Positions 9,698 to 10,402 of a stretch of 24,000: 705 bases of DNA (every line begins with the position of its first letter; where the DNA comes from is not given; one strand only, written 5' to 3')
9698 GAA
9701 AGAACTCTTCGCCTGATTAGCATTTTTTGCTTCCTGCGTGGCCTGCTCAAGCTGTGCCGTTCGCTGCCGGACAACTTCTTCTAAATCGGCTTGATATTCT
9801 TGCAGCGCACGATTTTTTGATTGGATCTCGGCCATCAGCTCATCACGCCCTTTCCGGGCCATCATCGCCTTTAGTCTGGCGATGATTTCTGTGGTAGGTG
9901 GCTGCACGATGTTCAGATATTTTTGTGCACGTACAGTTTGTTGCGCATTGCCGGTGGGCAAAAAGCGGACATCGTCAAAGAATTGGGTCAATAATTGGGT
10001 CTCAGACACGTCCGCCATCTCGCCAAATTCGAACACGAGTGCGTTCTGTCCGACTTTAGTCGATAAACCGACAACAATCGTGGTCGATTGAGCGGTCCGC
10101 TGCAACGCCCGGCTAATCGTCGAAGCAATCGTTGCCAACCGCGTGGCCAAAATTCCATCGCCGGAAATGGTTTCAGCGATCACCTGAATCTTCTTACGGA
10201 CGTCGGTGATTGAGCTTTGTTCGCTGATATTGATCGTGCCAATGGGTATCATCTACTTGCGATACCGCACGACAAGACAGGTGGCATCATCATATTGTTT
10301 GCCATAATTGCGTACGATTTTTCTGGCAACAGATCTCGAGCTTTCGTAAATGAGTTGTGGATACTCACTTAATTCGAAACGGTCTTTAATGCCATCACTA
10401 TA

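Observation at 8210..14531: Six-gene stressosome-type operon with a two-component output and no sigma-factor branch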

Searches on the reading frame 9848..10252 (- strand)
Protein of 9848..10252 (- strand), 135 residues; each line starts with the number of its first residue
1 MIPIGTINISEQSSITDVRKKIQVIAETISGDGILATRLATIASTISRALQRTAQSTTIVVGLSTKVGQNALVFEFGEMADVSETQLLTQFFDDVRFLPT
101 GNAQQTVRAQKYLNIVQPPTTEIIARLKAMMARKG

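Call 30: search_protein_representatives(protein=window:9848-10252:-)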
Query: 135 residues. Proteins with E-value up to 0.001 (for the whole library): 100; up to 1e-10: 9; up to 1e-30: 1. The best 100 are listed.
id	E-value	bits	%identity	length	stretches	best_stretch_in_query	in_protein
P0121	1.7e-41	157.1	60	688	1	2-135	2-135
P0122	1.4e-16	76.9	40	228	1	1-135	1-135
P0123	3.9e-16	75.5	30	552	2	1-103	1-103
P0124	1.9e-14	70.1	39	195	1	1-134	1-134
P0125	2.1e-12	63.5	32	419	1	1-134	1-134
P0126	1.3e-11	60.9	35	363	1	3-135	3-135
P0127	3.4e-11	59.5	35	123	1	1-112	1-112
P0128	8.7e-11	58.2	33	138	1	4-117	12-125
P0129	1.0e-10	58.0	32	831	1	1-134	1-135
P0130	2.6e-10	56.7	33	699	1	1-135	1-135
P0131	3.8e-10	56.2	37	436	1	1-129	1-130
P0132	5.3e-10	55.7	35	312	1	1-121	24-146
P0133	5.5e-10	55.7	35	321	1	1-134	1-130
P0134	1.8e-09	54.0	35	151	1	4-100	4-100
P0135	2.0e-09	53.8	30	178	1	1-129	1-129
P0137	3.5e-09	53.1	34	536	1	1-132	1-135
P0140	6.8e-09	52.1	38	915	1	1-120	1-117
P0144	4.1e-08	49.6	33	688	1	1-121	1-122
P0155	2.3e-07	47.2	32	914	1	1-121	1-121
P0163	7.6e-07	45.5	29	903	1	1-134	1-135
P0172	3.1e-06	43.6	32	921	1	1-118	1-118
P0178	8.5e-06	42.2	32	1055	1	1-133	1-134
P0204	2.7e-04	37.4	30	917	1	1-132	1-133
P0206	3.1e-04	37.1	30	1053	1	1-128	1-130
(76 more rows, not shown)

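Call 32: search_protein_families(library=pfam, proteins=[P0121, P0123, P0125, P0126, P0129, P0130, P0131, P0137, P0140, P0144], max_evalue=0.0001)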
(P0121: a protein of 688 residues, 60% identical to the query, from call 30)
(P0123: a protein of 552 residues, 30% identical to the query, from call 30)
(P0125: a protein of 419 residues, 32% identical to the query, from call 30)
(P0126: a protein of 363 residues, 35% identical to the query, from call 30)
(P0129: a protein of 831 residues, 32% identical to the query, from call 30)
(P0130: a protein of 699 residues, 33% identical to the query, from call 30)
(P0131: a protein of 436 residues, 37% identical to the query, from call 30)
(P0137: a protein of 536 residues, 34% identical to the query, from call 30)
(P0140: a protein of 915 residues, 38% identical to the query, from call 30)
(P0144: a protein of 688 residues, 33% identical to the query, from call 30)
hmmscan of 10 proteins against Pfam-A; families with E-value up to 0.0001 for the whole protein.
P0121 (688 aa): 3 families
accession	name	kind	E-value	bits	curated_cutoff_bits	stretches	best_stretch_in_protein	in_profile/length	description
PF00072.30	Response_reg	-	3e-44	150.2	30.2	2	558-669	2-110/111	Response regulator receiver domain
PF02518.31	HATPase_c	-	2.8e-30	105.5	26.4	1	296-409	2-110/111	Histidine kinase-, DNA gyrase B-, and HSP90-like ATPase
PF00512.31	HisKA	-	5.7e-20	71.6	26.9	1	181-249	1-66/66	His Kinase A (phospho-acceptor) domain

P0123 (552 aa): 3 families
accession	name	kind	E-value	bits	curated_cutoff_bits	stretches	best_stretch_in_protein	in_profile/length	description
PF02518.31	HATPase_c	-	8e-27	94.3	26.4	1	440-547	3-110/111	Histidine kinase-, DNA gyrase B-, and HSP90-like ATPase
PF00512.31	HisKA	-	5.8e-13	49.1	26.9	1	329-390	3-63/66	His Kinase A (phospho-acceptor) domain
PF14501.12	HATPase_c_5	-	5.7e-06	26.6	22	1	442-533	5-91/102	GHKL domain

P0125 (419 aa): 1 family
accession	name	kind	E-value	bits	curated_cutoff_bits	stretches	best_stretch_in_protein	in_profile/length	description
PF07228.17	SpoIIE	-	2.9e-37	128.9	25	1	224-417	2-190/192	Stage II sporulation protein E (SpoIIE)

P0126 (363 aa): 2 families
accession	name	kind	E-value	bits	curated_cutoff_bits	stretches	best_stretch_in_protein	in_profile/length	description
PF00512.31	HisKA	-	2.1e-22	79.4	26.9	1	174-242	1-66/66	His Kinase A (phospho-acceptor) domain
PF02518.31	HATPase_c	-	2e-11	44.8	26.4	1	289-351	2-63/111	Histidine kinase-, DNA gyrase B-, and HSP90-like ATPase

P0129 (831 aa): 6 families
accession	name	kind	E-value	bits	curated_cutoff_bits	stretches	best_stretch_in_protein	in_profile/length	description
PF00072.30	Response_reg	-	2.1e-50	170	30.2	2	705-816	1-110/111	Response regulator receiver domain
PF02518.31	HATPase_c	-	1.5e-30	106.3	26.4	1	452-565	2-110/111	Histidine kinase-, DNA gyrase B-, and HSP90-like ATPase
PF00512.31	HisKA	-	1.3e-20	73.6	26.9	1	337-405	1-66/66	His Kinase A (phospho-acceptor) domain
PF13185.12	GAF_2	-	1.5e-14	54.8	28.6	1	183-315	2-135/136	GAF domain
PF01590.32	GAF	-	8.4e-13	49.4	22.4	1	184-315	1-133/133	GAF domain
PF13492.12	GAF_3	-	5e-12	46.8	27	1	184-317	1-129/129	GAF domain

P0130 (699 aa): 4 families
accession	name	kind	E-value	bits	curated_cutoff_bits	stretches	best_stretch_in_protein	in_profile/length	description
PF00072.30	Response_reg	-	7.2e-49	165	30.2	2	574-686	1-111/111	Response regulator receiver domain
PF02518.31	HATPase_c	-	1.6e-30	106.2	26.4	1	289-403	1-109/111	Histidine kinase-, DNA gyrase B-, and HSP90-like ATPase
PF00512.31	HisKA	-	8.6e-21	74.2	26.9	1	177-242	1-66/66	His Kinase A (phospho-acceptor) domain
PF23198.2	PDE8A_N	-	2.1e-06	28.2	29.6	1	575-662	16-102/147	PDE8A-like, N-terminal domain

P0131 (436 aa): 2 families
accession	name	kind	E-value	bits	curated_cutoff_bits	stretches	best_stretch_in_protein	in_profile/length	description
PF02518.31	HATPase_c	-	1.2e-26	93.8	26.4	1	326-431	2-110/111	Histidine kinase-, DNA gyrase B-, and HSP90-like ATPase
PF00512.31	HisKA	-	3.4e-10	40.3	26.9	1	220-283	2-63/66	His Kinase A (phospho-acceptor) domain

P0137 (536 aa): 6 families
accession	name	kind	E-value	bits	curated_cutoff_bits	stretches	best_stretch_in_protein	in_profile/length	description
PF02518.31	HATPase_c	-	1.1e-17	64.8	26.4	1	416-534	2-109/111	Histidine kinase-, DNA gyrase B-, and HSP90-like ATPase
PF08447.18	PAS_3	-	2.5e-09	37.7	25.6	1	202-283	2-85/89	PAS fold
PF00512.31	HisKA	-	2.9e-09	37.3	26.9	1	311-371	4-63/66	His Kinase A (phospho-acceptor) domain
PF08448.16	PAS_4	-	3.7e-06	27.6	23.1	1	186-294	2-109/110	PAS fold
PF13426.13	PAS_9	-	8.8e-06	26.4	27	1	192-292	4-103/103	PAS domain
PF00989.32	PAS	-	5.6e-05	23.6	22.6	0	180-283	2-106/113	PAS fold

P0140 (915 aa): 4 families
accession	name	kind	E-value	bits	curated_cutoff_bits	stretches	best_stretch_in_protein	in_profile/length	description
PF00072.30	Response_reg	-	1.1e-51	174.1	30.2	2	574-683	1-108/111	Response regulator receiver domain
PF02518.31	HATPase_c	-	1.2e-29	103.4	26.4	1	294-409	1-110/111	Histidine kinase-, DNA gyrase B-, and HSP90-like ATPase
PF00512.31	HisKA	-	8.9e-22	77.4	26.9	1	182-247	1-66/66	His Kinase A (phospho-acceptor) domain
PF01627.28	Hpt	-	8.3e-10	39.2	24.6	1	749-822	10-79/84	Hpt domain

P0144 (688 aa): 7 families
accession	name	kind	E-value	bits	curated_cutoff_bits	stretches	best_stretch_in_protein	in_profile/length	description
PF08447.18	PAS_3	-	2.8e-33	114.5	25.6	2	351-438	2-89/89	PAS fold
PF02518.31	HATPase_c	-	2.6e-24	86.3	26.4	1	569-676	4-110/111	Histidine kinase-, DNA gyrase B-, and HSP90-like ATPase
PF13426.13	PAS_9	-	8.2e-17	61.8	27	2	214-315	3-103/103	PAS domain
PF00512.31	HisKA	-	1.1e-15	57.9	26.9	1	461-523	3-65/66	His Kinase A (phospho-acceptor) domain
PF08448.16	PAS_4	-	5.2e-15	56.1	23.1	2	209-317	2-109/110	PAS fold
PF00989.32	PAS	-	5.1e-11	43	22.6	1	204-312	3-112/113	PAS fold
PF13188.13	PAS_8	-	7.9e-05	22.9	21.8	0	203-264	2-61/65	PAS domain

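Call 53: list_cluster_members(proteins=[P0178, P0206, P0140, P0155, P0163, P0172, P0204, P0129, P0125, P0121])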
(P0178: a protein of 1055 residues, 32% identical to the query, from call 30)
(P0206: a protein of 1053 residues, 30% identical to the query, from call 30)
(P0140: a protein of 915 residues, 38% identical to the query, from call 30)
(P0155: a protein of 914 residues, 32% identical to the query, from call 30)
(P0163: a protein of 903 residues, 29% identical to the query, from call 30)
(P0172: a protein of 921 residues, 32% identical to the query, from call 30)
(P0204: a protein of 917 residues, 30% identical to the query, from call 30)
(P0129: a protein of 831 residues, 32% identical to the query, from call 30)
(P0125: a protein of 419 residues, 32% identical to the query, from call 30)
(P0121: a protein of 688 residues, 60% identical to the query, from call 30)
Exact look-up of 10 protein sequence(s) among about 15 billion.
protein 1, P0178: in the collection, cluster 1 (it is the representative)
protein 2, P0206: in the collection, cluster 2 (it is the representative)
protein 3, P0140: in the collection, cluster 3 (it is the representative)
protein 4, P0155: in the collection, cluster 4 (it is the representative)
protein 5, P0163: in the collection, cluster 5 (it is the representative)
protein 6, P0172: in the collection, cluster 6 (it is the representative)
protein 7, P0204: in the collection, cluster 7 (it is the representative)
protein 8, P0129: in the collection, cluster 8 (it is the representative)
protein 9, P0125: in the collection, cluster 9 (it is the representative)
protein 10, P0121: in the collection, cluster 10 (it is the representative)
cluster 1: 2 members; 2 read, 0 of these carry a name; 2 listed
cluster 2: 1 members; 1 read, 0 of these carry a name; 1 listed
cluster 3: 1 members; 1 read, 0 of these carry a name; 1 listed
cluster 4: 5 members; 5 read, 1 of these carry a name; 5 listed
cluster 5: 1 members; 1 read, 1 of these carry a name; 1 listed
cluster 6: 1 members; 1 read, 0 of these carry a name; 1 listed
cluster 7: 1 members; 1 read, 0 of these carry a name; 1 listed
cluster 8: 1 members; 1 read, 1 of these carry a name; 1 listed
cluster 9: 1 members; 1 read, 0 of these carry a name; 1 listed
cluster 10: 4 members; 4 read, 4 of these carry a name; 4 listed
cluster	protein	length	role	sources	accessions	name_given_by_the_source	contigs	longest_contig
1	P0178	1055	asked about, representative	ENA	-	-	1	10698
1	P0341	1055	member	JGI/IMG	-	-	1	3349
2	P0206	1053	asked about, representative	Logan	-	-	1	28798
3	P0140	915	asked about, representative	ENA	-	-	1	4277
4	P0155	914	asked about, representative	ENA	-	-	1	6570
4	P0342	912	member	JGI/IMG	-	two-component system sensor histidine kinase/response regulator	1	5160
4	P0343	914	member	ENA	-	-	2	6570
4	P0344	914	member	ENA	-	-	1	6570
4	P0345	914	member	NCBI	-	-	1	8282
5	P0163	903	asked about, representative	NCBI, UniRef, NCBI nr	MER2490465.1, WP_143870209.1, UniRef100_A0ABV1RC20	response regulator [Catenovulum sediminis] | histidine kinase n=1 Tax=Catenovulum sediminis TaxID=1740262 RepID=A0ABV1RC20_9ALTE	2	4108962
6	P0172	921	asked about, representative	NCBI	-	-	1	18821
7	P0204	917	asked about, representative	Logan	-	-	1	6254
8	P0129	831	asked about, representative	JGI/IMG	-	signal transduction histidine kinase/DNA-binding response OmpR family regulator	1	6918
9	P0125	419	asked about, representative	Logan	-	-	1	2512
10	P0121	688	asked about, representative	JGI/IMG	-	signal transduction histidine kinase/DNA-binding response OmpR family regulator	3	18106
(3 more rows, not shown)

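Call 57: predict_structure(alignment_id=A1)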
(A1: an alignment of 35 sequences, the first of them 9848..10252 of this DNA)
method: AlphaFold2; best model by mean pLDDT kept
length: 135 residues; sequences in the alignment: 35
mean_pLDDT: 90.8   pTM: 0.85
mean pLDDT of the five models: 90.8, 89.2, 89.2, 88.7, 87.8
residues with pLDDT >= 90: 94; 70-90: 37; 50-70: 4; < 50: 0
segments of 3 or more residues with pLDDT < 50: none
pLDDT, mean of each block of 10 residues (from residue 1): 94 92 97 97 91 85 93 90 78 91 84 94 97 86
secondary structure, 60 per line:
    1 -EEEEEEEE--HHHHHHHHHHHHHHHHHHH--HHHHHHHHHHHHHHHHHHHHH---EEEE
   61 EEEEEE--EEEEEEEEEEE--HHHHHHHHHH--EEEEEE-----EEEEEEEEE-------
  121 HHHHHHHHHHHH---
elements in order: E2-9 H12-30 H33-53 E57-66 E69-79 H82-91 E94-99 E105-113 H121-132

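Call 60: fold_search(model_id=the predicted structure, library=pdb)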
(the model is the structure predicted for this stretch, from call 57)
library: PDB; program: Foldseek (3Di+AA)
matches with E <= 10: 488; with E <= 0.001: 8
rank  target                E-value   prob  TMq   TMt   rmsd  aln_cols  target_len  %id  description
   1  6m37_A                4.3e-04  1.00  0.57  0.66   3.7       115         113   14  The crystal structure of B. subtilis RsbV/RsbW complex in the hexagonal crystal form (released 2020-07-15)
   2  6m37_C                4.3e-04  1.00  0.55  0.63   4.1       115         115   13  The crystal structure of B. subtilis RsbV/RsbW complex in the hexagonal crystal form (released 2020-07-15)
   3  8ih8_C                4.8e-04  1.00  0.54  0.56   4.0       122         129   15  anti-sigmaF factor and Anti-sigmaF factor antagonist complex(usfx-RsfB) (released 2024-02-28)
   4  8ih8_D                5.4e-04  1.00  0.57  0.59   3.8       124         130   13  anti-sigmaF factor and Anti-sigmaF factor antagonist complex(usfx-RsfB) (released 2024-02-28)
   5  8jzt_B                5.4e-04  1.00  0.56  0.57   3.9       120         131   13  The sigF and anti-sigma factor complex (released 2024-10-16)
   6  6m36_A                5.7e-04  1.00  0.56  0.70   3.6       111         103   18  The crystal structure of B. subtilis RsbV/RsbW complex in the monoclinic crystal form (released 2020-07-15)
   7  8jzt_D                6.8e-04  1.00  0.56  0.58   3.9       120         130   13  The sigF and anti-sigma factor complex (released 2024-10-16)
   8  6m36_I                8.5e-04  1.00  0.56  0.70   3.6       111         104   15  The crystal structure of B. subtilis RsbV/RsbW complex in the monoclinic crystal form (released 2020-07-15)
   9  1th8_A                1.2e-03  1.00  0.58  0.59   3.7       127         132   15  Crystal Structures of the ADP and ATP bound forms of the Bacillus Anti-sigma factor SpoIIAB in complex with the Anti-a (released 2004-06-15)
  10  6m36_E                1.4e-03  1.00  0.55  0.71   3.6       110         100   16  The crystal structure of B. subtilis RsbV/RsbW complex in the monoclinic crystal form (released 2020-07-15)
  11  1tid_C                1.7e-03  1.00  0.57  0.57   3.6       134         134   14  Crystal Structures of the ADP and ATP bound forms of the Bacillus Anti-sigma factor SpoIIAB in complex with the Anti-a (released 2004-06-15)
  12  1til_E                1.9e-03  1.00  0.54  0.53   4.9       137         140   12  Crystal Structures of the ADP and ATP bound forms of the Bacillus Anti-sigma factor SpoIIAB in complex with the Anti-a (released 2004-06-15)
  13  1l0o_A                2.7e-03  1.00  0.57  0.55   3.8       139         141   12  Crystal Structure of the Bacillus stearothermophilus Anti-Sigma Factor SpoIIAB with the Sporulation Sigma Factor Sigma (released 2002-04-03)
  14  8jzt_F                3.9e-03  1.00  0.54  0.55   4.1       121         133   13  The sigF and anti-sigma factor complex (released 2024-10-16)
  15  1tid_A                4.1e-03  1.00  0.59  0.59   3.4       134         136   12  Crystal Structures of the ADP and ATP bound forms of the Bacillus Anti-sigma factor SpoIIAB in complex with the Anti-a (released 2004-06-15)
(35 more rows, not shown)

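Call 78: search_protein_families(library=pfam, alignment_id=A1, max_evalue=1)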
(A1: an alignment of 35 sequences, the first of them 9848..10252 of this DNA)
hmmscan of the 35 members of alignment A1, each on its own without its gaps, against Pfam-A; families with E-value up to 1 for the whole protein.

A. member 1, window:9848-10252:- (135 aa): 1 family
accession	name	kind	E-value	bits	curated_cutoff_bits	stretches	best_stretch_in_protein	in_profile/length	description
PF14894.11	Lsm_C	-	0.042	14.1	27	1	5-42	17-54/63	Lsm C-terminal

B. families by the number of members that match (of 35 scanned): 17 families
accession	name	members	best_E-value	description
PF13747.11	DUF4164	1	0.00082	Domain of unknown function (DUF4164)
PF16482.11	Staufen_C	1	0.015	Staufen C-terminal domain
PF06698.16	DUF1192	1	0.017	Protein of unknown function (DUF1192)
PF11547.14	E3_UbLigase_EDD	1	0.035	E3 ubiquitin ligase EDD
PF14894.11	Lsm_C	1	0.042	Lsm C-terminal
PF25464.1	DUF7900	1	0.045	Domain of unknown function (DUF7900)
PF09303.15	KcnmB2_inactiv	1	0.048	KCNMB2, ball and chain domain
PF22455.1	PqqF_C_3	1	0.052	PQQ synthase PqqF, C-terminal lobe domain 3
PF05244.16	Brucella_OMP2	1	0.066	Brucella outer membrane protein 2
PF08241.18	Methyltransf_11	1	0.088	Methyltransferase domain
PF25365.1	DUF7881_N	1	0.098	Domain of unknown function (DUF7881) N-terminal domain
PF05119.17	Terminase_4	1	0.11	Phage terminase, small subunit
PF02251.23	PA28_N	1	0.12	Proteasome activator PA28, N-terminal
PF09399.15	bCoV_lipid_BD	1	0.16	Betacoronavirus lipid binding protein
PF06545.17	AllG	1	0.17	Oxamate carbamoyltransferase subunit AllG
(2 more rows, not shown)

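Call 79: search_protein_families(library=ncbifam, alignment_id=A1, max_evalue=1)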
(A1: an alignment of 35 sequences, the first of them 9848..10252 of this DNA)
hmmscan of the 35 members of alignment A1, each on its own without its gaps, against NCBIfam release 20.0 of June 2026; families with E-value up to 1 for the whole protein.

A. member 1, window:9848-10252:- (135 aa): 0 families

B. families by the number of members that match (of 35 scanned): 15 families
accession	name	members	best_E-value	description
NF041045.1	RsbA_anti_sig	7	0.00013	anti-sigma factor RsbA family regulatory protein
NF053735.1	glob_reg_MafR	1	0.022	global transcriptional activator MafR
NF009397.0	PRK12758.1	1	0.033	DNA gyrase/topoisomerase IV subunit A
NF004713.0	PRK06057.1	1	0.042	3-oxoacyl-ACP reductase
NF047654.1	DiguCycDgcRLepto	1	0.045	diguanylate cyclase DgcR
NF007017.0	PRK09482.1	1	0.076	flap endonuclease Xni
NF003226.0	PRK04195.1-1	1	0.085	replication factor C large subunit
NF041301.1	Cit_synth_Halo_CitZ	1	0.091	citrate synthase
NF008130.0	PRK10878.1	1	0.13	FAD assembly factor SdhE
TIGR01636.1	phage_rinA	1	0.15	phage transcriptional regulator, RinA family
NF007287.0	PRK09755.1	1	0.17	ABC transporter substrate-binding protein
NF003646.0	PRK05286.1-4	1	0.18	quinone-dependent dihydroorotate dehydrogenase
NF005916.1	PRK07910.1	1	0.21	KasA/KasB family beta-ketoacyl-ACP synthase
NF041004.1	Beta_gal_BgaS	1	0.21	beta-galactosidase BgaS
NF041922.1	DLP_LeoA_gen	1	0.24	LeoA/HP0731 family dynamin-like GTPase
